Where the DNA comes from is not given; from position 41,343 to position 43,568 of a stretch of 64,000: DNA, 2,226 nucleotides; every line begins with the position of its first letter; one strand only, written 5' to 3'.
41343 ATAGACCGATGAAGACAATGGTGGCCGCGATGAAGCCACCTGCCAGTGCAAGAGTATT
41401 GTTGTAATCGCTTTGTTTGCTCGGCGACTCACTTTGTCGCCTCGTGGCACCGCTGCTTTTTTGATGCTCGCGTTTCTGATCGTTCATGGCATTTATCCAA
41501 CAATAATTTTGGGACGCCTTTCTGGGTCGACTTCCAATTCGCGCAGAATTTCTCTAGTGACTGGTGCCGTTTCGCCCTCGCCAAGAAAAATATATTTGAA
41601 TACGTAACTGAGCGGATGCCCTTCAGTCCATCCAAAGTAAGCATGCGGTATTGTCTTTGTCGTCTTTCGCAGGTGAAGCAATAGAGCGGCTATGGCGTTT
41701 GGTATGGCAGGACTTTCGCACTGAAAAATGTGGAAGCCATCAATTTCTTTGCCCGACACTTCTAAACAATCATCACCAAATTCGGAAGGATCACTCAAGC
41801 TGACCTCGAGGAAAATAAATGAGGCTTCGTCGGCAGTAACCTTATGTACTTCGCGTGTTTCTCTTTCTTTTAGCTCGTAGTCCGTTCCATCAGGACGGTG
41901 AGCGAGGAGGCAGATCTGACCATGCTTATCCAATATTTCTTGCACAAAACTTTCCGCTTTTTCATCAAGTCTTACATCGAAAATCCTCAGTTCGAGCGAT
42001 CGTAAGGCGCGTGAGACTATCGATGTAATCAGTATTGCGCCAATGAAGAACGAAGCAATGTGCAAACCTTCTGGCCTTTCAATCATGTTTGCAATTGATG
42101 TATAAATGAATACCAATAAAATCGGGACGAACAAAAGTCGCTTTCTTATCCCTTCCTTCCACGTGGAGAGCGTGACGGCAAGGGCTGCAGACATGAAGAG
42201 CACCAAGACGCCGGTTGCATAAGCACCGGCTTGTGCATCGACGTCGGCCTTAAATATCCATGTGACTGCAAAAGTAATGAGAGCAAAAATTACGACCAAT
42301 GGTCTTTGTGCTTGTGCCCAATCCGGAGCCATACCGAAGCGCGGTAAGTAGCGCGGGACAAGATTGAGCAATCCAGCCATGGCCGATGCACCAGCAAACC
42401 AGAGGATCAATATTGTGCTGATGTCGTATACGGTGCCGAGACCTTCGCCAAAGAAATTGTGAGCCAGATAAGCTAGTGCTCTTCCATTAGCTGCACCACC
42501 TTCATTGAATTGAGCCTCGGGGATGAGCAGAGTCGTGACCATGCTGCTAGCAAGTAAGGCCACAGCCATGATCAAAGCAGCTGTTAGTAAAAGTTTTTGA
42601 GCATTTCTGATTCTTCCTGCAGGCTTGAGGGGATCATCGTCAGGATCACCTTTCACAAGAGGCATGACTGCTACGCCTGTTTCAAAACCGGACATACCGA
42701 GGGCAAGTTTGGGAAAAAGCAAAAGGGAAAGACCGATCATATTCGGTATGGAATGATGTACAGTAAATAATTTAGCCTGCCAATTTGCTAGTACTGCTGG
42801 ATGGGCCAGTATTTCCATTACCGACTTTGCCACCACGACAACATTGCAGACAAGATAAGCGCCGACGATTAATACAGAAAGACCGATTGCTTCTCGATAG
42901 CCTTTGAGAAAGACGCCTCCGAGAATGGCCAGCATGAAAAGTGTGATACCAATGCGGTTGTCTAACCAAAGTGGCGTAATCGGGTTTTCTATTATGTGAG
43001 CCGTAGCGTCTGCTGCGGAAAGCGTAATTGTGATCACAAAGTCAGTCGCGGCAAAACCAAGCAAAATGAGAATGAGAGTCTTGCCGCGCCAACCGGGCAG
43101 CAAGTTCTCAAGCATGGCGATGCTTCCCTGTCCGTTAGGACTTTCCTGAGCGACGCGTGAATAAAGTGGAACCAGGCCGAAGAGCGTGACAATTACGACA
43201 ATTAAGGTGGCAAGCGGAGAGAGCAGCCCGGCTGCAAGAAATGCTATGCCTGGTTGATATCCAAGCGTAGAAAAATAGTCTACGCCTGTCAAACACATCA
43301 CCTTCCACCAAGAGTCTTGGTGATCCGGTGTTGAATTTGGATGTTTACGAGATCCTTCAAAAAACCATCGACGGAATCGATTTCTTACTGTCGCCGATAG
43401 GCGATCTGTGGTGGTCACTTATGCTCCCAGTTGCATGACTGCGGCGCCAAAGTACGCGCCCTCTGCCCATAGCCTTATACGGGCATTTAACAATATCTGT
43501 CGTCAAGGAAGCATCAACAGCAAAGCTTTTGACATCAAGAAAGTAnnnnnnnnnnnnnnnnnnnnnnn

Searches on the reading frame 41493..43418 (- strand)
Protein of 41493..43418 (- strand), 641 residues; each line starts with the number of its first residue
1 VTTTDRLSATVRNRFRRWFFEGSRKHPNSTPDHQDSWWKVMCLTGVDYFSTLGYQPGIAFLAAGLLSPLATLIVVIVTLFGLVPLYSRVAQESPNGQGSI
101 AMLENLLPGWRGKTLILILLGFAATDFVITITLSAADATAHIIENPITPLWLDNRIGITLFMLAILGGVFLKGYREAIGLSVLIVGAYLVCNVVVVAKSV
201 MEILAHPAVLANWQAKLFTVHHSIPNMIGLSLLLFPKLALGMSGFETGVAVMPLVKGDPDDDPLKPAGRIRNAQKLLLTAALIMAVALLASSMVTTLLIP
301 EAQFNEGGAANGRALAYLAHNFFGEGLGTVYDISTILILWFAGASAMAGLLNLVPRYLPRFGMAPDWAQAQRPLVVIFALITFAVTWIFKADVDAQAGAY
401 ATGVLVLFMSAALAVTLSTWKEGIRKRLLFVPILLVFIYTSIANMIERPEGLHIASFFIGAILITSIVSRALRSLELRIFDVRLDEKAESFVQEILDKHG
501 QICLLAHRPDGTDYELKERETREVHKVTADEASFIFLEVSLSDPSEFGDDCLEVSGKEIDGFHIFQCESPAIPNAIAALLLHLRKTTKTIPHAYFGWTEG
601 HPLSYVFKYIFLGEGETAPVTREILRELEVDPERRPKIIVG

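Call 6: search_protein_families(library=pfam, proteins=[window:41493-43418:-], max_evalue=0.001)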
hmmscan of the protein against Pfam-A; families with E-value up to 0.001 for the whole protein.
window:41493-43418:- (641 aa): 0 families

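Call 43: search_protein_families(library=pfam, proteins=[window:41493-43418:-], max_evalue=10)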
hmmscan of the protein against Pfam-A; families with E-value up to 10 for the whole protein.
window:41493-43418:- (641 aa): 3 families
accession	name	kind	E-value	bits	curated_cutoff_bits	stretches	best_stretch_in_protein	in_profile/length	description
PF15210.11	SFTA2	-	0.046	14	27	1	489-520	22-50/59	Surfactant-associated protein 2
PF24432.1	DUF7555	-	5.4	7.5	28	1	261-289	98-126/133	Family of unknown function (DUF7555)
PF07856.17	Orai-1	-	5.7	7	25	0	357-427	101-171/173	Mediator of CRAC channel activity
